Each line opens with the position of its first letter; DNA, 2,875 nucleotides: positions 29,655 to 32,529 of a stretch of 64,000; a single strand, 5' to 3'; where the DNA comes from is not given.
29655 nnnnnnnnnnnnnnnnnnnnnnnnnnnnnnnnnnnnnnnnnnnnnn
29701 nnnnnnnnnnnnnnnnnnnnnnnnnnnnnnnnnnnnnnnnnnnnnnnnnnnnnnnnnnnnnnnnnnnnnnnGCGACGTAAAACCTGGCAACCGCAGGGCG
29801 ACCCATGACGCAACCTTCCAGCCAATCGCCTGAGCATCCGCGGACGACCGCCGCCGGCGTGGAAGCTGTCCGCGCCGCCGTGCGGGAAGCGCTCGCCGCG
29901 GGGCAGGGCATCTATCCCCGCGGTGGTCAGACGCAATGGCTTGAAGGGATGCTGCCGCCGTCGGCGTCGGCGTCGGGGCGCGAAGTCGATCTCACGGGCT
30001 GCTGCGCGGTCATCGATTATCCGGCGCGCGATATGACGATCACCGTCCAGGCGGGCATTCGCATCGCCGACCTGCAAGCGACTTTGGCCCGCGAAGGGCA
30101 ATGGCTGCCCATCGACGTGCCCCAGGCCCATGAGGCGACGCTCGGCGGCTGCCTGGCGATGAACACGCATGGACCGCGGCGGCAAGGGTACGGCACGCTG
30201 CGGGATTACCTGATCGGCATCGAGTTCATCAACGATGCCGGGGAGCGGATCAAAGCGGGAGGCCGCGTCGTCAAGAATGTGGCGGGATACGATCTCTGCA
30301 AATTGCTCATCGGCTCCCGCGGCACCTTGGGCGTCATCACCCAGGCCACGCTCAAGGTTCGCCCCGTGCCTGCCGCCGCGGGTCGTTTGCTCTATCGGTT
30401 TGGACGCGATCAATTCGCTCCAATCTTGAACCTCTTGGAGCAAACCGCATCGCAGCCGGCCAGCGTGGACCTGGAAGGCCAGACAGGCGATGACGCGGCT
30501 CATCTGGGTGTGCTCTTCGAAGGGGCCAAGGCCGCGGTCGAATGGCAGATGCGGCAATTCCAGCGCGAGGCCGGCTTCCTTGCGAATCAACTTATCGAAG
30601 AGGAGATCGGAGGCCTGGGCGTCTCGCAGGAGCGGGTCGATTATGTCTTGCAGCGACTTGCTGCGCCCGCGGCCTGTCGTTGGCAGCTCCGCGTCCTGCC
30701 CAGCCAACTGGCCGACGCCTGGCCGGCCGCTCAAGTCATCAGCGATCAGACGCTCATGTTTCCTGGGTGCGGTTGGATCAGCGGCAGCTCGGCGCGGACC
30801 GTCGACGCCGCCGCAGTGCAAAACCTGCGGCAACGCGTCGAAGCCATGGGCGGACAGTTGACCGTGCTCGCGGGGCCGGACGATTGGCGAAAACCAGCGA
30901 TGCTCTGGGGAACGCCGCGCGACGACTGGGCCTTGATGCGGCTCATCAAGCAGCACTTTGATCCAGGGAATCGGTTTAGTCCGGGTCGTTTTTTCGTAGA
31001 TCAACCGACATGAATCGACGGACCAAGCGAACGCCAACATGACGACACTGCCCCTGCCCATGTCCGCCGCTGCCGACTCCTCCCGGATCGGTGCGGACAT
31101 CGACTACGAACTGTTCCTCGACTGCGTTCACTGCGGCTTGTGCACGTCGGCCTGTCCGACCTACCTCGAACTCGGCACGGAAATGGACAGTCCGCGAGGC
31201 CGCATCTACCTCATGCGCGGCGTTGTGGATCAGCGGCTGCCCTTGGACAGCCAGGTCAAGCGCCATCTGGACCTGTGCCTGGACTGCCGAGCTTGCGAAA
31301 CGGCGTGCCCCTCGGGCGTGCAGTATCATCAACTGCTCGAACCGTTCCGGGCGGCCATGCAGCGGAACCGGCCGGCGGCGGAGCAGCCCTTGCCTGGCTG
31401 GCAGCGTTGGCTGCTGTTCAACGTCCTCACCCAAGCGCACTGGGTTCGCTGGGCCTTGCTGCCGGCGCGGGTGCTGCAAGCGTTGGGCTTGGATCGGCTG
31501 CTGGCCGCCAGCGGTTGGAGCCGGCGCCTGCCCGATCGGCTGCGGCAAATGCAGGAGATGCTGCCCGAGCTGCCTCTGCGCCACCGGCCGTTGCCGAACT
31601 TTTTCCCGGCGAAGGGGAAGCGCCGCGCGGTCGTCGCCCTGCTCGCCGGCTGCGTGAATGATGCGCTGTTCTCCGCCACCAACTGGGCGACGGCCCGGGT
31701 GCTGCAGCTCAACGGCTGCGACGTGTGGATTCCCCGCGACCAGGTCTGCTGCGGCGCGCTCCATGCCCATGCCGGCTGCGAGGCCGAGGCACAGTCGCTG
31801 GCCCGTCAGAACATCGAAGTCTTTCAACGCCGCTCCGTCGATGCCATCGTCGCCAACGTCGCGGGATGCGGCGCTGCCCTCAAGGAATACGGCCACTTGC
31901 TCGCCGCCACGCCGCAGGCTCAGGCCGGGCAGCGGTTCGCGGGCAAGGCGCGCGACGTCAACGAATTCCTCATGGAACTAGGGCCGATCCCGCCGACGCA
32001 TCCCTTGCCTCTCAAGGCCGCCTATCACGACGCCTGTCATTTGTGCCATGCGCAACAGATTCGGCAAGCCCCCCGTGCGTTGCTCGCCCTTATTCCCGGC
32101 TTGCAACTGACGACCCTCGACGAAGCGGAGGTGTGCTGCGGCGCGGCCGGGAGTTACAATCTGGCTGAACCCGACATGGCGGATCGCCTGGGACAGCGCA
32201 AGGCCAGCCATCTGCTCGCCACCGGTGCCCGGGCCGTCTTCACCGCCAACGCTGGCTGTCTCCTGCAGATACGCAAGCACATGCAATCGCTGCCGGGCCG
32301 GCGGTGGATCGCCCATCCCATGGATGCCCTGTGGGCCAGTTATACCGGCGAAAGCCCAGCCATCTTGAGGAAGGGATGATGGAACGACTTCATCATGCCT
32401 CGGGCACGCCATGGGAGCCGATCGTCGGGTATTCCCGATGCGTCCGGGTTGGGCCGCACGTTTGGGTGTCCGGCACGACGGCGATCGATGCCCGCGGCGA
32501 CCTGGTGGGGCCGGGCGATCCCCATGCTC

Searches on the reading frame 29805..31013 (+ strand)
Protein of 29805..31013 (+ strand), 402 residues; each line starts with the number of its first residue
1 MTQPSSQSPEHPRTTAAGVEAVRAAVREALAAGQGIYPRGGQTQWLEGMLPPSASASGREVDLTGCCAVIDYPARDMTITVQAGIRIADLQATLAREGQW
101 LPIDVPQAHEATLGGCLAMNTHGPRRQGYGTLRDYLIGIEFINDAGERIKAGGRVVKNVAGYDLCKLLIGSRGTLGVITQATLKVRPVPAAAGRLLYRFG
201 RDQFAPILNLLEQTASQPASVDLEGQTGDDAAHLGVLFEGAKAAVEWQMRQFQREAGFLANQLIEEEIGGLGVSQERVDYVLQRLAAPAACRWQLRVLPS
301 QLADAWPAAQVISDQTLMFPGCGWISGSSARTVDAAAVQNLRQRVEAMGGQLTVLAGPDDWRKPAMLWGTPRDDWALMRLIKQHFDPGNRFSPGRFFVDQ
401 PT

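Call 74: search_protein_families(library=pfam, proteins=[window:29805-31013:+], max_evalue=0.001)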
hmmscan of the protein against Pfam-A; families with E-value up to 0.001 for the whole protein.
window:29805-31013:+ (402 aa): 2 families
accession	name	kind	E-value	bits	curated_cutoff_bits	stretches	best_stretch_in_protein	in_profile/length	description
PF01565.28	FAD_binding_4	-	1.1e-24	87.2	26.4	1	18-151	9-138/139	FAD binding domain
PF02913.24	FAD-oxidase_C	-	0.00052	20.2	21.2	0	364-395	216-247/248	FAD linked oxidases, C-terminal domain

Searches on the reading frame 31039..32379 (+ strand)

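Call 74: search_protein_families(library=pfam, proteins=[window:31039-32379:+], max_evalue=0.001)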
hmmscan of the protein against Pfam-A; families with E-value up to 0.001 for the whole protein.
window:31039-32379:+ (446 aa): 11 families
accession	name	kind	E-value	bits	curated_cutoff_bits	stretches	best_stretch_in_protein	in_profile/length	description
PF02754.22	CCG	-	2e-32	111.5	20.6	2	328-412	2-85/85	Cysteine-rich domain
PF13183.11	Fer4_8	-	7.2e-14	52.5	27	1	28-94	4-68/68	4Fe-4S dicluster domain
PF13534.11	Fer4_17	-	3.9e-10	40.6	22.2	1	29-94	2-60/61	4Fe-4S dicluster domain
PF12838.12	Fer4_7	-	5e-10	40.1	27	1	29-94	2-52/52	4Fe-4S dicluster domain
PF13237.11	Fer4_10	-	1.3e-07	31.8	25.5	1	28-91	8-53/53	4Fe-4S dicluster domain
PF00037.32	Fer4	-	2.1e-07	30.9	21.1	0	76-94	4-22/24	4Fe-4S binding domain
PF13187.11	Fer4_9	-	2.2e-06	28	27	1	28-93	1-50/52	4Fe-4S dicluster domain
PF12797.12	Fer4_2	-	2.2e-06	27.7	24.5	1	28-41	9-22/22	4Fe-4S binding domain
PF13484.11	Fer4_16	-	5e-06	27.6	30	1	29-92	2-65/66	4Fe-4S double cluster binding domain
PF12800.12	Fer4_4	-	1.1e-05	25.8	24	0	28-42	3-17/17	4Fe-4S binding domain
PF12837.12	Fer4_6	-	5.3e-05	23.4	25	1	78-94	7-23/24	4Fe-4S binding domain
